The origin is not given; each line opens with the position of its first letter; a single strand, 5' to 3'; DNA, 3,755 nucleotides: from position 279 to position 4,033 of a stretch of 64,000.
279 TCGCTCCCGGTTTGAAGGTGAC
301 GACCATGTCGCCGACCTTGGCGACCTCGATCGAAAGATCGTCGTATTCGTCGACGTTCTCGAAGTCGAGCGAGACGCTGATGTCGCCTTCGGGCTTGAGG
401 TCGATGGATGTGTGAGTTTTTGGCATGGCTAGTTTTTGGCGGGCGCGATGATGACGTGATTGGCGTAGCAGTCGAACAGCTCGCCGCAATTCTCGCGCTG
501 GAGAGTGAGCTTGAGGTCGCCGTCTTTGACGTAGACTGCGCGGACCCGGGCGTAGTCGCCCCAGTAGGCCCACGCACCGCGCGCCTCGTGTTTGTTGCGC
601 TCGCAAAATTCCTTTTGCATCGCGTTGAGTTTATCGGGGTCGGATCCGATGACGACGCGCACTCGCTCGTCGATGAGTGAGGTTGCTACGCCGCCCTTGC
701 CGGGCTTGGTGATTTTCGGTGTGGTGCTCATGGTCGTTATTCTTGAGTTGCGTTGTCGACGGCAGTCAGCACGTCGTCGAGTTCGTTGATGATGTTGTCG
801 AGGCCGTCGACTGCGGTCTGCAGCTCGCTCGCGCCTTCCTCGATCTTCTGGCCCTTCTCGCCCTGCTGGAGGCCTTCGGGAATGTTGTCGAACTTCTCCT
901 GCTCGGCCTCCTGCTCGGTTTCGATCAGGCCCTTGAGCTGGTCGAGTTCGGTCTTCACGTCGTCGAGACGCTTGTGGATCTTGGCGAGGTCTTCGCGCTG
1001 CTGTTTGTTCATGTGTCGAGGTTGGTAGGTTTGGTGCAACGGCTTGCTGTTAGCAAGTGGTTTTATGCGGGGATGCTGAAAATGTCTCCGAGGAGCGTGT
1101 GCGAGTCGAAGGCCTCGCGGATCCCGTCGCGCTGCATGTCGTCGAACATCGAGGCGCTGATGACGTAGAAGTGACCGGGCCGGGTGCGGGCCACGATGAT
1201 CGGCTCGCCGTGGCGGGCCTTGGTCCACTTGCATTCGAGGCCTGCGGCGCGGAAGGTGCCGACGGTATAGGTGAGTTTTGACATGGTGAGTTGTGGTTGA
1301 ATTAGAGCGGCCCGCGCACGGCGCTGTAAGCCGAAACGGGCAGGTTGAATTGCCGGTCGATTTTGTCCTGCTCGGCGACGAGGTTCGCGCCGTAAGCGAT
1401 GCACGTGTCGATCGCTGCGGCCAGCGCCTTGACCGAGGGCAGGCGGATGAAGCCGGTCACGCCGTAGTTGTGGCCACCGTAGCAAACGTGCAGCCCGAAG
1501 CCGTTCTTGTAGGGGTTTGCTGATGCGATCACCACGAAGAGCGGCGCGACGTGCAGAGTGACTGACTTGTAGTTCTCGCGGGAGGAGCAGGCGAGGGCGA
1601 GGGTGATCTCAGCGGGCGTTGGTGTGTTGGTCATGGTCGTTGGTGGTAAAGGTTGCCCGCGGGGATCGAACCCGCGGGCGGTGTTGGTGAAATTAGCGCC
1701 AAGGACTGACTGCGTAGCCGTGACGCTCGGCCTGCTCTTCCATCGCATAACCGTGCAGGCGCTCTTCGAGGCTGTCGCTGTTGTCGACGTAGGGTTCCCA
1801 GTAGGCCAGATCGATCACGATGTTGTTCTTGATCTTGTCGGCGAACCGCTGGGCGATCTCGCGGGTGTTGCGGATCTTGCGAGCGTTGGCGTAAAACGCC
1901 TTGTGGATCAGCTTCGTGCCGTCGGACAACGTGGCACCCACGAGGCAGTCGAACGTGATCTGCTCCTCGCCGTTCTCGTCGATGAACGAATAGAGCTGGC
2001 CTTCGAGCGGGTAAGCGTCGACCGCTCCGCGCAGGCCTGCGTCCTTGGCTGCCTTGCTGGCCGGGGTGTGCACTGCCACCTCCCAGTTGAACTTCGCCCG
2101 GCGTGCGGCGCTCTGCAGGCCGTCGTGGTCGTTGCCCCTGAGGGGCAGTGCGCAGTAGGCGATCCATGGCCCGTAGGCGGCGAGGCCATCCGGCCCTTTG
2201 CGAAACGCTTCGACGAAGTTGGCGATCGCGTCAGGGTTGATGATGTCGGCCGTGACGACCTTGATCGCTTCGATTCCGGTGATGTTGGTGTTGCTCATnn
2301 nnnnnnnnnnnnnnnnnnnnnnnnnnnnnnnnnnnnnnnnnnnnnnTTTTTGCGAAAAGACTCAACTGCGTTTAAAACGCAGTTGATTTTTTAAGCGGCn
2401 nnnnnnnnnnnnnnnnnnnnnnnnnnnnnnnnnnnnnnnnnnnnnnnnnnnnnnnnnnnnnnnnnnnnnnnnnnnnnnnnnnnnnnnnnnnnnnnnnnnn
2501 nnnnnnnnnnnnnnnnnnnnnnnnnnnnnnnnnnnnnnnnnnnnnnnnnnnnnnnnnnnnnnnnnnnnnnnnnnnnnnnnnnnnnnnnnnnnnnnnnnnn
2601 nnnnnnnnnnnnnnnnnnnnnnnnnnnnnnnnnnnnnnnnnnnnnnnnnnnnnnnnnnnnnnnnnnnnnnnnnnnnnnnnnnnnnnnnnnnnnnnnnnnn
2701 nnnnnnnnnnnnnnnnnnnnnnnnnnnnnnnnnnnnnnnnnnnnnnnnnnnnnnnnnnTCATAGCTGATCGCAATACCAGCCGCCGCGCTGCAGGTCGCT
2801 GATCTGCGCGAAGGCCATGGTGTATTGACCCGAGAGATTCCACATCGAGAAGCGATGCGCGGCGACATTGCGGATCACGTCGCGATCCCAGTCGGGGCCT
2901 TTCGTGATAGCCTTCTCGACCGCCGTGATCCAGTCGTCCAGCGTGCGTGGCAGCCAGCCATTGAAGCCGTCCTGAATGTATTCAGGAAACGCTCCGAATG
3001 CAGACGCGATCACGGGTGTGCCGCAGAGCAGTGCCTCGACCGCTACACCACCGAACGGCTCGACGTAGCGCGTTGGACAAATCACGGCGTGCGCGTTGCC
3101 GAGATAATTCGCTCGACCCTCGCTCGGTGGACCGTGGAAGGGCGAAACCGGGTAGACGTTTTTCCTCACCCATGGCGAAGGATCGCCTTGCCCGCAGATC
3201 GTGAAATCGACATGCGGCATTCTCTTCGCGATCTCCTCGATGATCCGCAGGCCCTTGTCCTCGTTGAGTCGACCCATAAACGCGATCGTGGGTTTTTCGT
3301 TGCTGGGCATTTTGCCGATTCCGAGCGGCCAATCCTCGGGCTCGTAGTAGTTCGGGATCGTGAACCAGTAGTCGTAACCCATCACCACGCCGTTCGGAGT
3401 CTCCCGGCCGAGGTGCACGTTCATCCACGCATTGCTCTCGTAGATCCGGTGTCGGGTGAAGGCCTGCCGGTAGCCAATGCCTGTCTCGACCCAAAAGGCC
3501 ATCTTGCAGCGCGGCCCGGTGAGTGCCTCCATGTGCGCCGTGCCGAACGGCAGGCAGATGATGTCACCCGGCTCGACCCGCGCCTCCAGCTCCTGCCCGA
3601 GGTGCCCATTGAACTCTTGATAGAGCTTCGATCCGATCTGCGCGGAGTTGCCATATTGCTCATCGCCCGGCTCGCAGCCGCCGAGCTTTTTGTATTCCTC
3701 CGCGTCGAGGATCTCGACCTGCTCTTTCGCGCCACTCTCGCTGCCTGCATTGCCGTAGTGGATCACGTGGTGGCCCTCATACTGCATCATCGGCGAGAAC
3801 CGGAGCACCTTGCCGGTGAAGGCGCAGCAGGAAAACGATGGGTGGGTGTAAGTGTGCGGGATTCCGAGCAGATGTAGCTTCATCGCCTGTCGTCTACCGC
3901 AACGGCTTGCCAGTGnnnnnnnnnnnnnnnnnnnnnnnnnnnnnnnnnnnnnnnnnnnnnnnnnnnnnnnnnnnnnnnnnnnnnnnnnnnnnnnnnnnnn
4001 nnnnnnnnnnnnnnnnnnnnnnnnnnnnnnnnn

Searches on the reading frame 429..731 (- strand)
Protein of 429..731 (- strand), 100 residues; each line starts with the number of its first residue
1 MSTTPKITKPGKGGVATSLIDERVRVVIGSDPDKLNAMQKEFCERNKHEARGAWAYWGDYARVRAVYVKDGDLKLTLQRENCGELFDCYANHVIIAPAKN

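Call 71: find_encoding_contigs(protein=window:429-731:-, flank=10000, max_places=2)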
Protein window:429-731:- (100 aa): 2 contigs read that carry it; 1 place shown.
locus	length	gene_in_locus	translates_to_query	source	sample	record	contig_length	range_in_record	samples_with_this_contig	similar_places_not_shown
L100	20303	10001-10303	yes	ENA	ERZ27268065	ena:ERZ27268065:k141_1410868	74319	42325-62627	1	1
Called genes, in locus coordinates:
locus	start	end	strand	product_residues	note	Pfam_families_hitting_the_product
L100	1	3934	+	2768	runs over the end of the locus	PF18814:PBECR5, PF23802:DUF7178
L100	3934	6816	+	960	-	-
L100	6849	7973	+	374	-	PF00534:Glycos_transf_1, PF13692:Glyco_trans_1_4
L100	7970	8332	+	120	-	-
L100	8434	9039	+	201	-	-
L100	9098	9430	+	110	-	-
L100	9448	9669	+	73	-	-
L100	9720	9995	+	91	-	-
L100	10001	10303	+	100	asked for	-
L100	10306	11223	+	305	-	-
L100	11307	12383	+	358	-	PF04404:ERF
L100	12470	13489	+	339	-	-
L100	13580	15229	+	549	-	PF04851:ResIII, PF18766:SWI2_SNF2, PF00271:Helicase_C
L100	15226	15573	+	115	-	-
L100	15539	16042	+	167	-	-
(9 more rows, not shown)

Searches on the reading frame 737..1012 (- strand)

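Call 25: search_protein_families(library=pfam, proteins=[window:737-1012:-], max_evalue=0.05)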
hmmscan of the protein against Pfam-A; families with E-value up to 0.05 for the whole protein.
window:737-1012:- (91 aa): 12 families
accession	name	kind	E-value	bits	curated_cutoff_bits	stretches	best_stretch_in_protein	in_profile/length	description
PF09686.15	Plasmid_RAQPRD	-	0.0045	17.6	23.1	0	4-41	4-39/76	Plasmid protein of unknown function (Plasmid_RAQPRD)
PF07361.16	Cytochrom_B562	-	0.008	17.2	30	1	16-79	19-81/102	Cytochrome b562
PF04513.17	Baculo_PEP_C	-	0.0088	16.5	38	1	10-87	41-117/140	Baculovirus polyhedron envelope protein, PEP, C terminus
PF10046.14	BLOC1_2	-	0.01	16.6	33.4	0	1-80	28-93/96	Biogenesis of lysosome-related organelles complex-1 subunit 2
PF16740.10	SKA2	-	0.013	15.7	30.1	1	7-48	38-79/110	Spindle and kinetochore-associated protein 2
PF01503.22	PRA-PH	-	0.016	16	21.3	1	26-82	4-61/86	Phosphoribosyl-ATP pyrophosphohydrolase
PF23067.1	MG280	-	0.016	15.2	27.4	1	9-85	72-145/259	Uncharacterised protein MG280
PF07104.16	DUF1366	-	0.017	15.3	23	1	33-86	63-114/117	Protein of unknown function (DUF1366)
PF06419.17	COG6_N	-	0.027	15.1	27.4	0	5-42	31-68/114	Conserved oligomeric complex COG6, N-terminal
PF23991.1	DUF7310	-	0.032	15.1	40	0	55-86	26-71/83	Coiled-coil region of unknown function (DUF7310)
PF24423.1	OVT1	-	0.043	14.7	30.9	0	3-36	32-65/100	Major antigen, helical domain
PF09177.16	STX6_10_61_N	-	0.049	14.6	29.4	0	17-87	8-69/99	Syntaxin 6/10/61, N-terminal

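Call 26: search_protein_families(library=phrogs, proteins=[window:737-1012:-], max_evalue=0.05)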
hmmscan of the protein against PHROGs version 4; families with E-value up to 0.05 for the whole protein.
window:737-1012:- (91 aa): 8 families
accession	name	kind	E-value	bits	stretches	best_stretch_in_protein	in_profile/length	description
phrog_4068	-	unknown function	1.9e-23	84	1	1-88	1-88/89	-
phrog_3625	-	unknown function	0.015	16.4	1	52-86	8-42/89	-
phrog_1060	-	unknown function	0.015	16.2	1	33-87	63-115/122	-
phrog_5211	-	unknown function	0.017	16.4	0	2-32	24-54/112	-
phrog_3634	-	unknown function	0.029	15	1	16-84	118-187/237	-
phrog_1459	-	head and packaging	0.031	15.7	1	7-41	58-97/102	terminase small subunit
phrog_5553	-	unknown function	0.039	15.2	0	7-88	7-85/114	-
phrog_11953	-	DNA, RNA and nucleotide metabolism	0.039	14.7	0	3-81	10-86/154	exonuclease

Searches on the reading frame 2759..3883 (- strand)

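Call 25: search_protein_families(library=pfam, proteins=[window:2759-3883:-], max_evalue=0.05)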
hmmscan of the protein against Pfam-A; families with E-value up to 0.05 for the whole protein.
window:2759-3883:- (374 aa): 3 families
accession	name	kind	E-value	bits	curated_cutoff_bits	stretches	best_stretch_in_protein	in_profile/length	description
PF13692.12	Glyco_trans_1_4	-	7.7e-18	65.6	27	1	197-326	1-140/142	Glycosyl transferases group 1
PF00534.26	Glycos_transf_1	-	1.2e-17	64.4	26.4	1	195-326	13-156/172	Glycosyl transferases group 1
PF20706.3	GT4-conflict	-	0.00016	21.3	26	1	257-303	275-320/385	Family 4 Glycosyltransferase in conflict systems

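Call 26: search_protein_families(library=phrogs, proteins=[window:2759-3883:-], max_evalue=0.05)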
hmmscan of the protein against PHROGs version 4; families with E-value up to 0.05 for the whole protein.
window:2759-3883:- (374 aa): 3 families
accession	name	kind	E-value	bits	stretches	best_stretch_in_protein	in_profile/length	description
phrog_3408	-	moron, auxiliary metabolic gene and host takeover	1.3e-41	144.2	1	1-370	5-359/363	glycosyltransferase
phrog_2170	-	moron, auxiliary metabolic gene and host takeover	9.4e-12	45.7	1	196-335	178-323/374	glycosyltransferase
phrog_26352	-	unknown function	1.3e-05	25.2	1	205-298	178-272/346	-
